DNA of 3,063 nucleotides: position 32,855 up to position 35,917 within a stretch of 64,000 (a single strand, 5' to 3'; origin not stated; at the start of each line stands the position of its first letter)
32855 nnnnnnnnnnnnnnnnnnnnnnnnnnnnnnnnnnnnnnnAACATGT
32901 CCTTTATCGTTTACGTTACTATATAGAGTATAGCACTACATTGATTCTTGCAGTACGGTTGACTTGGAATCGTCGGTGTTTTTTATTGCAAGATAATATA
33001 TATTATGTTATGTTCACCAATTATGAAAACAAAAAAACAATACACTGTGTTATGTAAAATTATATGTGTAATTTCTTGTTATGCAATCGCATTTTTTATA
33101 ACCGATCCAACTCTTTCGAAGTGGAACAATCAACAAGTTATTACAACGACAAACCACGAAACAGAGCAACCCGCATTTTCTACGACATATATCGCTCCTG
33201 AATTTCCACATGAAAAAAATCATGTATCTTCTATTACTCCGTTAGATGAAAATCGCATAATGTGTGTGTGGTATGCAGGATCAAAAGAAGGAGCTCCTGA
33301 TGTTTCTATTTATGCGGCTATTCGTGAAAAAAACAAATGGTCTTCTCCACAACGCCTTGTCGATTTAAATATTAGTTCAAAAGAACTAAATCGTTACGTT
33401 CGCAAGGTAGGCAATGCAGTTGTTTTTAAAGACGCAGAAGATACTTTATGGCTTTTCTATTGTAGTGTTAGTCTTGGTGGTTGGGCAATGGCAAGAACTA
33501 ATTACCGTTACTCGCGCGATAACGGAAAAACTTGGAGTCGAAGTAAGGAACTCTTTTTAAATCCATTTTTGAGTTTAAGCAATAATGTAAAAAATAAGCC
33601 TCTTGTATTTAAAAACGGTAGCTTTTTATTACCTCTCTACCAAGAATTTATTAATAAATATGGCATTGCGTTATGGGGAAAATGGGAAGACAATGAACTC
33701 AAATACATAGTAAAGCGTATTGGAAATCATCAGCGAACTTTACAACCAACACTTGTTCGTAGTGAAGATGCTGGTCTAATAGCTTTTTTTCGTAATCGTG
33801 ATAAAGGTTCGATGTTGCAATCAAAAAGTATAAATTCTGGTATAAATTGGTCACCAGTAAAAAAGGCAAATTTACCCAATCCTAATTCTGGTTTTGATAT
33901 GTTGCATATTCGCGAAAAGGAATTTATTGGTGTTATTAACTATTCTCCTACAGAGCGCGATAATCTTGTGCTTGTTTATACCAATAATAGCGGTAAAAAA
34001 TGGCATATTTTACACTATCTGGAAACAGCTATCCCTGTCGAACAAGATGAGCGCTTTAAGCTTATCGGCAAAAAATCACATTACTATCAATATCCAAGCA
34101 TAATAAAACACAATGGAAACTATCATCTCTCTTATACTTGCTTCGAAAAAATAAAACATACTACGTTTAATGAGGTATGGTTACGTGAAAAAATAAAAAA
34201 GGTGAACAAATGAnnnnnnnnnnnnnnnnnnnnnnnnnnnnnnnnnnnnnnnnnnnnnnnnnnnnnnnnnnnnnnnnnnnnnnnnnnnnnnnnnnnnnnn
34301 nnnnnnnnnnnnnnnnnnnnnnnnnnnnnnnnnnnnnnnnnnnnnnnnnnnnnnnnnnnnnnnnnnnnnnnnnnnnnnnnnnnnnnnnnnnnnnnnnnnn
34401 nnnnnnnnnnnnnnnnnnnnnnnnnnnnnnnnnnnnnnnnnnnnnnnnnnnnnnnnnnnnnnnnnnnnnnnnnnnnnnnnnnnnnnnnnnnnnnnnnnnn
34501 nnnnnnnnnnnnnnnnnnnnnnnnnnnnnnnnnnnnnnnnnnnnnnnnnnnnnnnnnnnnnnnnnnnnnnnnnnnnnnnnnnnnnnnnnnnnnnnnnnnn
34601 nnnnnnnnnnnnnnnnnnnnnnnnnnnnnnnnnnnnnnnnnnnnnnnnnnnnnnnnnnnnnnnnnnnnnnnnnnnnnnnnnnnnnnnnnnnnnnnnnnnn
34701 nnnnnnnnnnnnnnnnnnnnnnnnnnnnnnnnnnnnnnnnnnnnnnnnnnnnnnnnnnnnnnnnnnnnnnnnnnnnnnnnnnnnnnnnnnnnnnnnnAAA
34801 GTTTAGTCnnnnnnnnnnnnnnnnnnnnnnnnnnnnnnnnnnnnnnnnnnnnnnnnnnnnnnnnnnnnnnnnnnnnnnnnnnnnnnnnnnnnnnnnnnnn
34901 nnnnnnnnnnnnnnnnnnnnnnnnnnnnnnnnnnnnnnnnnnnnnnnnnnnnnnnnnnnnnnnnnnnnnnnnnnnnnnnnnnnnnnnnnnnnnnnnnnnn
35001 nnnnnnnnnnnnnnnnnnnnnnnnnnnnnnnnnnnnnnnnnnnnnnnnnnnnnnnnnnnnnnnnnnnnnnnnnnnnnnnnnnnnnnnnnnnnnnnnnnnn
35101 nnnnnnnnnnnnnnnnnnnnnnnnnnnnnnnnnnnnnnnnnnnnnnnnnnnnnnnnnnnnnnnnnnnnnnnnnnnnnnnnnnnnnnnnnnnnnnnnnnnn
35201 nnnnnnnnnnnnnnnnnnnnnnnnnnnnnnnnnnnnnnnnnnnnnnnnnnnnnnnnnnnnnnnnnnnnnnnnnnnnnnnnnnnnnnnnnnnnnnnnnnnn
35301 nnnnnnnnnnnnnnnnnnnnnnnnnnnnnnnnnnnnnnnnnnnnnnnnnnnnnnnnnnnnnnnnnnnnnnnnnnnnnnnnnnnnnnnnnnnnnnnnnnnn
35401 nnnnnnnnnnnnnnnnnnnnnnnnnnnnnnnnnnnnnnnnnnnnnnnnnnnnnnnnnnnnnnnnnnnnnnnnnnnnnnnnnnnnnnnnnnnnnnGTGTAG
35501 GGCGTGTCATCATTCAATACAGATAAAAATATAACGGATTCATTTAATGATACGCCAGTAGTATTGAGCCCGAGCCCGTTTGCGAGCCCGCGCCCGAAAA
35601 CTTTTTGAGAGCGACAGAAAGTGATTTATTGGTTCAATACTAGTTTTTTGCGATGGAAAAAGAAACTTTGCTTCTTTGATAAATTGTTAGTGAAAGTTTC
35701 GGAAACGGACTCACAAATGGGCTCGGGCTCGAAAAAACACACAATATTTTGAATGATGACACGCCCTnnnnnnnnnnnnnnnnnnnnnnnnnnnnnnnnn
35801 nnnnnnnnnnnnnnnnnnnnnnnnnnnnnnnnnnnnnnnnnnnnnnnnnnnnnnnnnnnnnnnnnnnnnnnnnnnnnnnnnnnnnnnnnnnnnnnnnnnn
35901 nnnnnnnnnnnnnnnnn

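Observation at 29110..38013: Undescribed MITE family (about 265 bp, 19-bp TIRs) in three copies; two direct copies bracket a tRNA-Pro plus maltokinase-like cassette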

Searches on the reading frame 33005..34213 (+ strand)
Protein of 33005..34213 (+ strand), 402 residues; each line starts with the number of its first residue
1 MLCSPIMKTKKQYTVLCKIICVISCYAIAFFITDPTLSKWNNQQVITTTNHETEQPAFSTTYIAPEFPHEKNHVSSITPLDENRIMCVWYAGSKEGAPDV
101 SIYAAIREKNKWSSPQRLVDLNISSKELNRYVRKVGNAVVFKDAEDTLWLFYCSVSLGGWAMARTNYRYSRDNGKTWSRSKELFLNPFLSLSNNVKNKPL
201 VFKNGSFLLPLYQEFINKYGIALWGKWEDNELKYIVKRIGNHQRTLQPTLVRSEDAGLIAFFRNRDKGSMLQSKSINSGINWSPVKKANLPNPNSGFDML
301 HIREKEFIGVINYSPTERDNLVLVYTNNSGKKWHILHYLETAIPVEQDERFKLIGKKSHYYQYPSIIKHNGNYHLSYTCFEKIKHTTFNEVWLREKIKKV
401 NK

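Call 12: search_protein_families(library=pfam, proteins=[window:33005-34213:+])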
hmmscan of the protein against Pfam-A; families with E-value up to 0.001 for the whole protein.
window:33005-34213:+ (402 aa): 3 families
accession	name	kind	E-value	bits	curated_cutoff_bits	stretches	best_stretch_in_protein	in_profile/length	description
PF13088.12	BNR_2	-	3.2e-63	214.1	31.4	1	84-374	2-276/277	BNR repeat-like domain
PF02012.26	BNR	-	0.0001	22.1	27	0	169-179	2-12/12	BNR/Asp-box repeat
PF21471.3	Reelin_subrepeat-B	-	0.00051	20.3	27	0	316-346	54-77/127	Reelin subrepeat B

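Call 24: search_protein_families(library=ncbifam, proteins=[window:33005-34213:+], max_evalue=0.01)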
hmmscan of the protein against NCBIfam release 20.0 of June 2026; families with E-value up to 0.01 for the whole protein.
window:33005-34213:+ (402 aa): 0 families

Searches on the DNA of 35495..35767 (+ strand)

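Call 8: search_dna_similar(query=window:35498-35767:+, collection=plasmids, mode=distant)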
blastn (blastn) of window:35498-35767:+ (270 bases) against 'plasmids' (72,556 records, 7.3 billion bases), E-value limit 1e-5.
No match.

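Call 32: search_dna_similar(query=window:35495-35524:+, collection=plasmids, mode=distant, max_evalue=10, max_rows=40)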
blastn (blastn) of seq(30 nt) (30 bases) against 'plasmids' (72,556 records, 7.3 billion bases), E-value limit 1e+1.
Records with a match: 34; places in all: 35; records where one place covers at least 80% of the query: 13.
Best place of each record, by identity: >=99% 1; 95-99% 1; 90-95% 19; 80-90% 13.
By first word of the organism name: Agrobacterium 19; Acinetobacter 13; Acidovorax 1; Lysinibacillus 1.
By predicted mobility (MOB-suite, as given by PLSDB): conjugative 19; mobilizable 14; non-mobilizable 1.
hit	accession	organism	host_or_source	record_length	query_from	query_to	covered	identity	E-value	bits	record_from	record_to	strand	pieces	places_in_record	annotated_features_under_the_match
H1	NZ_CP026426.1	Acinetobacter sp. ACNIH1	-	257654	4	30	90%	85.2%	5e+0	32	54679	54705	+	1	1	none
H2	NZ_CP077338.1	Acinetobacter lwoffii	-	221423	4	30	90%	85.2%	5e+0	32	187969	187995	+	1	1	none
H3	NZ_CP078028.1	Acinetobacter variabilis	whole organism,alcohol foam dispenser ...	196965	4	30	90%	85.2%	5e+0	32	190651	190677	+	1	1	none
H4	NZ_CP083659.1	Acinetobacter variabilis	-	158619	4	30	90%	85.2%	5e+0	32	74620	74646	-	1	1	none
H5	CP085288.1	Acinetobacter haemolyticus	single cell,water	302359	4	30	90%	85.2%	5e+0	32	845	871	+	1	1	none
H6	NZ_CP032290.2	Acinetobacter lwoffii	cell culture,permafrost, Kolyma lowland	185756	4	30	90%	85.2%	5e+0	32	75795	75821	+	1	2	none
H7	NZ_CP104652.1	Acinetobacter variabilis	Homo sapiens,Wound/Abscess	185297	4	30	90%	85.2%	5e+0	32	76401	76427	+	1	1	none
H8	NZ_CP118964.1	Acinetobacter lwoffii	Type strain bacterial culture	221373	4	30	90%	85.2%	5e+0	32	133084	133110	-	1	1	none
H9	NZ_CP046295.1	Acinetobacter lwoffii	Homo sapiens,clinical isolate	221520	4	30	90%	85.2%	5e+0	32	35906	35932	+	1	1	none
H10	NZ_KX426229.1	Acinetobacter lwoffii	cell culture,permafrost, Kolyma lowland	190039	4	30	90%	85.2%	5e+0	32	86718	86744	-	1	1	none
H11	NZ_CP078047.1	Acinetobacter lwoffii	whole organism,bedside rail in hospital ...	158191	4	30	90%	85.2%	5e+0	32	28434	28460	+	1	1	none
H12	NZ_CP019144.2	Acinetobacter lwoffii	-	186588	4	30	90%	85.2%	5e+0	32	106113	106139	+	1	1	none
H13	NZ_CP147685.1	Acinetobacter lwoffii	whole organism,Yangzhou Grand Canal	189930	4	30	90%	85.2%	5e+0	32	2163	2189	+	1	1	none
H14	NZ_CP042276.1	Agrobacterium tumefaciens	Juglans regia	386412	1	22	73%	90.9%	5e+0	32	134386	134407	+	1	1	pyc: pyruvate carboxylase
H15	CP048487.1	Agrobacterium tumefaciens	walnut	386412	1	22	73%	90.9%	5e+0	32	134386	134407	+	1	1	pyc: pyruvate carboxylase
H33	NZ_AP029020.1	Acidovorax sp. DW039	Lemna minor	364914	4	23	67%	95.0%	5e+0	33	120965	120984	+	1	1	none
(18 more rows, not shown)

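Call 33: get_annotated_region(hit=H33, flank=3000)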
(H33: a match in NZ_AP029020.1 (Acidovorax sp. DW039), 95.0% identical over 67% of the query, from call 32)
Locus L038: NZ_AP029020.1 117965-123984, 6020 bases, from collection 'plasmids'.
description: Acidovorax sp. DW039 plasmid pACDW039_1, complete sequence
organism: Acidovorax sp. DW039 (NCBI taxid 3095606)
taxonomy: Bacteria; Pseudomonadota; Betaproteobacteria; Burkholderiales; Comamonadaceae; Acidovorax; Acidovorax sp. DW039
host: -; source: Lemna minor; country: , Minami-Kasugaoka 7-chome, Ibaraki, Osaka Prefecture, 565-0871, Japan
typing (MOB-suite, as given by PLSDB): mobilizable; relaxase MOBP,MOBP
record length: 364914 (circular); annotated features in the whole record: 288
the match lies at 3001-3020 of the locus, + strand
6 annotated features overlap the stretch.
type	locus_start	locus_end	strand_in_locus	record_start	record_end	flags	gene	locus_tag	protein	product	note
CDS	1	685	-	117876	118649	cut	-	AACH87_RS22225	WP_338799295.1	SDR family oxidoreductase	-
CDS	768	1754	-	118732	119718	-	-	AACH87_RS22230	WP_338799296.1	tripartite tricarboxylate transporter substrate binding protein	-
CDS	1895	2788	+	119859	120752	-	-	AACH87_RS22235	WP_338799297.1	LysR substrate-binding domain-containing protein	-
CDS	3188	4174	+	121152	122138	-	-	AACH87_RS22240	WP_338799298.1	IS5 family transposase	-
CDS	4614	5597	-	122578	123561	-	-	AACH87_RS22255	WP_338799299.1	LysR family transcriptional regulator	-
CDS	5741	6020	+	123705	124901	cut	-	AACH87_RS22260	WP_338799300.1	muconate/chloromuconate family cycloisomerase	-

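Call 34: get_annotated_region(hit=H6, flank=3000)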
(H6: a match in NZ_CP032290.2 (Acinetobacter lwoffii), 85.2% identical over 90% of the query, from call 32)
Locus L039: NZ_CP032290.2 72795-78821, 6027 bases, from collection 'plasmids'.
description: Acinetobacter lwoffii strain ED9-5a plasmid pALWED3.6, complete sequence
organism: Acinetobacter lwoffii (NCBI taxid 28090)
taxonomy: Bacteria; Pseudomonadota; Gammaproteobacteria; Moraxellales; Moraxellaceae; Acinetobacter; Acinetobacter lwoffii
host: -; source: cell culture,permafrost, Kolyma lowland; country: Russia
typing (MOB-suite, as given by PLSDB): mobilizable; replicon rep_cluster_1656; relaxase MOBP
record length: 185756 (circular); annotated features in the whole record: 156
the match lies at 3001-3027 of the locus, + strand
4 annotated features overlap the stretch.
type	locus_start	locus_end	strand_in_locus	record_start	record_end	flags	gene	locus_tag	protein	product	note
CDS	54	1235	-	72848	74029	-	-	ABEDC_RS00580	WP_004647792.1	hypothetical protein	-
CDS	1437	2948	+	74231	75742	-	-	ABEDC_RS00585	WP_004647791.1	aldehyde dehydrogenase family protein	-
CDS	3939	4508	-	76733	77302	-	pnuC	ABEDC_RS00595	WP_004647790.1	nicotinamide riboside transporter PnuC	GO:0015890 - nicotinamide mononucleotide transport [Evidence IEA]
CDS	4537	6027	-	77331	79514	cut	-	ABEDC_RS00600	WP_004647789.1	TonB-dependent siderophore receptor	GO:0015891 - siderophore transport [Evidence IEA]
